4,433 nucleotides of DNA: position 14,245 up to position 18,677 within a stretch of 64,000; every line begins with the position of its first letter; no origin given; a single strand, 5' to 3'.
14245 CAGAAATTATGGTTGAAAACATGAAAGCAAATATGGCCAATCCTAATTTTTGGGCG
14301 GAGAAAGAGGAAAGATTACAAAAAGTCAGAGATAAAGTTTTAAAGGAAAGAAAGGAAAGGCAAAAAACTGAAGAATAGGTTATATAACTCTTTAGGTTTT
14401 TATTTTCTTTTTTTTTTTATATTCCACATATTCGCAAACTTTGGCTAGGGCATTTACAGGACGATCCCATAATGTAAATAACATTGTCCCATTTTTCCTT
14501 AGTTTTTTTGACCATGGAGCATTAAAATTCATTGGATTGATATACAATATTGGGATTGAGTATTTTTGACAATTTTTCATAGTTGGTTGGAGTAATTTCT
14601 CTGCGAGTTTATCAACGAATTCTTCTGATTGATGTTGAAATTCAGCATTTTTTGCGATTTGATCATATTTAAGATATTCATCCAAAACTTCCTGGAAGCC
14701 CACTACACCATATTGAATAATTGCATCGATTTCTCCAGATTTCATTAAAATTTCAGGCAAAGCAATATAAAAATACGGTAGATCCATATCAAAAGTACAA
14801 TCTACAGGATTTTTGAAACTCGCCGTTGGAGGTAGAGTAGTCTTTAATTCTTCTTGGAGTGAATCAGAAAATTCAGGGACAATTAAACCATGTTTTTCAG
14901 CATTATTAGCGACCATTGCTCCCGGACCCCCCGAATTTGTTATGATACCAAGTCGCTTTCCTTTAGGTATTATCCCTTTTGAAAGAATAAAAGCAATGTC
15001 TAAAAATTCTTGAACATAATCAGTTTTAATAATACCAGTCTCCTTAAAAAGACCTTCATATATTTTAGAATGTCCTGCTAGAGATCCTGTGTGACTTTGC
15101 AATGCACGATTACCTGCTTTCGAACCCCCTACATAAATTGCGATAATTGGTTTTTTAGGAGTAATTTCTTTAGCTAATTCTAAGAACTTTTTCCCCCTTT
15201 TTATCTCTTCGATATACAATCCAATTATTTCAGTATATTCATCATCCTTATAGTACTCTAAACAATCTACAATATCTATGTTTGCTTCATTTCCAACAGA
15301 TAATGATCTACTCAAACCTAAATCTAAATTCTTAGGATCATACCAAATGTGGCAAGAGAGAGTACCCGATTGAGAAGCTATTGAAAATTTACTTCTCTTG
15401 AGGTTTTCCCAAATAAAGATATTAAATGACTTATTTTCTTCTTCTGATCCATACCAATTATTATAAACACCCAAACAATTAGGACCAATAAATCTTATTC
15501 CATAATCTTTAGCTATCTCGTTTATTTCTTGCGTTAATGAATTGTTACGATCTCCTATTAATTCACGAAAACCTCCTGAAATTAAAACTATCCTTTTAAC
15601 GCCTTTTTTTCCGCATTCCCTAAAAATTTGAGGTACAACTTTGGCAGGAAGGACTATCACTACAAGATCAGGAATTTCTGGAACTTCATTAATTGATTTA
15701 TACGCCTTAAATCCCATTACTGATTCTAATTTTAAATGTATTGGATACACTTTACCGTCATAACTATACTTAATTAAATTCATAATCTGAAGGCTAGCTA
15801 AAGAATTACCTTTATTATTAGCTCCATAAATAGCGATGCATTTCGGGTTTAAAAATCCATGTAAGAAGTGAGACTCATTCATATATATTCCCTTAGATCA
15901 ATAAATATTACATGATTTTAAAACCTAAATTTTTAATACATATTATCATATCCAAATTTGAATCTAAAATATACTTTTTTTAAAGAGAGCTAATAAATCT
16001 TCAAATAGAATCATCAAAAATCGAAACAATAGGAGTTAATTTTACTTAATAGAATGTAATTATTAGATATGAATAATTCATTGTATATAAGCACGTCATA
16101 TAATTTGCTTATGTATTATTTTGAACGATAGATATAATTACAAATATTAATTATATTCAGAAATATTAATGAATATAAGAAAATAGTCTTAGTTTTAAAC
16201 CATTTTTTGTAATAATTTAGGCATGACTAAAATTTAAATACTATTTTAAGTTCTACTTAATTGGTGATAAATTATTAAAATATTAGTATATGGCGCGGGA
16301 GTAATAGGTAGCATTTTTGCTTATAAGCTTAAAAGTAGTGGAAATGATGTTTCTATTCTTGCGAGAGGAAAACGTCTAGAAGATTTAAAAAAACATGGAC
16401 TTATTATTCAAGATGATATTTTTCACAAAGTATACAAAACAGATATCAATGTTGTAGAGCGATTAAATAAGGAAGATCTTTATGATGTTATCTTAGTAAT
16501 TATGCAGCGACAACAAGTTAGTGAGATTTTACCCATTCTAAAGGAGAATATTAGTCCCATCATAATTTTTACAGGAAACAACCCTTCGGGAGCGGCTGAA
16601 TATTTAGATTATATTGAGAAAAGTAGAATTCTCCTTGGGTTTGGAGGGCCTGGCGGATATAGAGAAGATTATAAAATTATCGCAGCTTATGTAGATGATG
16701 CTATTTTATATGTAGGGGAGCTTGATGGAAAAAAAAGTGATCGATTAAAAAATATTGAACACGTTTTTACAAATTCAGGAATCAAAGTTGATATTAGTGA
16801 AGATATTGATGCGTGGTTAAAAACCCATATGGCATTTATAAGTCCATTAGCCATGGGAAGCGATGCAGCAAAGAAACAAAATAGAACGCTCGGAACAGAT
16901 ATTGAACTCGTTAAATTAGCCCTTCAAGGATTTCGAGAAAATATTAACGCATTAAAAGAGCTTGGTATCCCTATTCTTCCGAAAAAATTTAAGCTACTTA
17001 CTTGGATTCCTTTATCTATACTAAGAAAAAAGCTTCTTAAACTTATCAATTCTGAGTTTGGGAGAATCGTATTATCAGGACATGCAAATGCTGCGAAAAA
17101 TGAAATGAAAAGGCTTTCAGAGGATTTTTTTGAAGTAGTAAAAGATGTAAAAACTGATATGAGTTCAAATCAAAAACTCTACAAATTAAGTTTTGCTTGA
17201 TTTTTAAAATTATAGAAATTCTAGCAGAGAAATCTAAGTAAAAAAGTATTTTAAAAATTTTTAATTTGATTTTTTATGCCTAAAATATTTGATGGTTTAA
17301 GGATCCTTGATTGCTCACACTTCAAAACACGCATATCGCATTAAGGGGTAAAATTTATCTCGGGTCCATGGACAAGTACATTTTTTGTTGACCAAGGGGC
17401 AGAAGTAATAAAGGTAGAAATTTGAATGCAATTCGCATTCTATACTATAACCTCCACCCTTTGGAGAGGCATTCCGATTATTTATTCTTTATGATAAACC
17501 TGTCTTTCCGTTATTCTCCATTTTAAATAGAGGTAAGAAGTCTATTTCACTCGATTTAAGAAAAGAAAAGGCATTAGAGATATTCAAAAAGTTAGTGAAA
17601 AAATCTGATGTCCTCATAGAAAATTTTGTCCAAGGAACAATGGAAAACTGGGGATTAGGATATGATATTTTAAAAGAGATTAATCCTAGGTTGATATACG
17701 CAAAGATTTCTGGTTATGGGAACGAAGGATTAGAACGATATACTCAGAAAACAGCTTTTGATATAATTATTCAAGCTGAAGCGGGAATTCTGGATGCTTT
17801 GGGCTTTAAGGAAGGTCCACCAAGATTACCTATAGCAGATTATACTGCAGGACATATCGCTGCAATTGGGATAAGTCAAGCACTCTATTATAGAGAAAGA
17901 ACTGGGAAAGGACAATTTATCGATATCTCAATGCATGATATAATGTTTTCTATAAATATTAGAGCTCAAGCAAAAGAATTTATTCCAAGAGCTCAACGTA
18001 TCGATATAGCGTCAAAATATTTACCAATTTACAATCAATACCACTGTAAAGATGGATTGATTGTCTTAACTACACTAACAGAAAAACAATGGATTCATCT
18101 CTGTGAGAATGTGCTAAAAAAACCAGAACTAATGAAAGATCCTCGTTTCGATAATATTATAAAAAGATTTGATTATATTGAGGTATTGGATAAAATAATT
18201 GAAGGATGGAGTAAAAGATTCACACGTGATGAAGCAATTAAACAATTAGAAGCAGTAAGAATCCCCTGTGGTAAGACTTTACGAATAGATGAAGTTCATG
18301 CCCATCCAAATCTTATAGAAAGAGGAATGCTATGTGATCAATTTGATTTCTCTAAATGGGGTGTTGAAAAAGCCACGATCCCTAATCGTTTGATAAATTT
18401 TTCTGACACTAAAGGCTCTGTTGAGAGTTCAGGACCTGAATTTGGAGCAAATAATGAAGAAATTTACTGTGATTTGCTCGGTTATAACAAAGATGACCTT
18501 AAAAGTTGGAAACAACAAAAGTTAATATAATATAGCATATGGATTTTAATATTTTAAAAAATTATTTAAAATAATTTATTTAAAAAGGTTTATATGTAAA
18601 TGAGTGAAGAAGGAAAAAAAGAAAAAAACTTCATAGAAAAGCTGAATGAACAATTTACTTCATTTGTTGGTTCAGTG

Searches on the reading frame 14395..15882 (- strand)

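Call 40: search_protein_families(library=pfam, proteins=[window:14395-15882:-], max_evalue=0.001)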
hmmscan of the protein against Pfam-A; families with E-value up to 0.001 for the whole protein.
window:14395-15882:- (496 aa): 3 families
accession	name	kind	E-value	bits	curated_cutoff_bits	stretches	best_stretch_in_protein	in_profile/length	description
PF13607.11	Succ_CoA_lig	-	1.7e-40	138.4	27.4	1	165-298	3-136/138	Succinyl-CoA ligase like flavodoxin domain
PF13380.12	CoA_binding_2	-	5.3e-22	78.9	22.8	1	15-141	2-115/116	CoA binding domain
PF02629.25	CoA_binding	-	3e-10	41.1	22.3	1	15-102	5-95/97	CoA binding domain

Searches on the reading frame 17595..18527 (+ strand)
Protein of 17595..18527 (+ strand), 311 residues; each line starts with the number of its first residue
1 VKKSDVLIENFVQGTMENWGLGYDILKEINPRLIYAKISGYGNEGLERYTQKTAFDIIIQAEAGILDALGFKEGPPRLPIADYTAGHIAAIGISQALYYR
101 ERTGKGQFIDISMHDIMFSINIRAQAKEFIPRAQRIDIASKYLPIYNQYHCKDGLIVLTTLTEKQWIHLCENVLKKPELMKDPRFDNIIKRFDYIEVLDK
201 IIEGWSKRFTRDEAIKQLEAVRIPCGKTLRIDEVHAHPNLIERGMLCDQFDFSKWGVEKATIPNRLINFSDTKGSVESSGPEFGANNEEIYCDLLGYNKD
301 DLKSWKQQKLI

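Call 40: search_protein_families(library=pfam, proteins=[window:17595-18527:+], max_evalue=0.001)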
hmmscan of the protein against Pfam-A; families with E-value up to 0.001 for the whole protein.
window:17595-18527:+ (311 aa): 1 family
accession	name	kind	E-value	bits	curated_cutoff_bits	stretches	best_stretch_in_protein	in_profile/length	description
PF02515.22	CoA_transf_3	-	2.9e-64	217.9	23.3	1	2-287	83-366/366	CoA-transferase family III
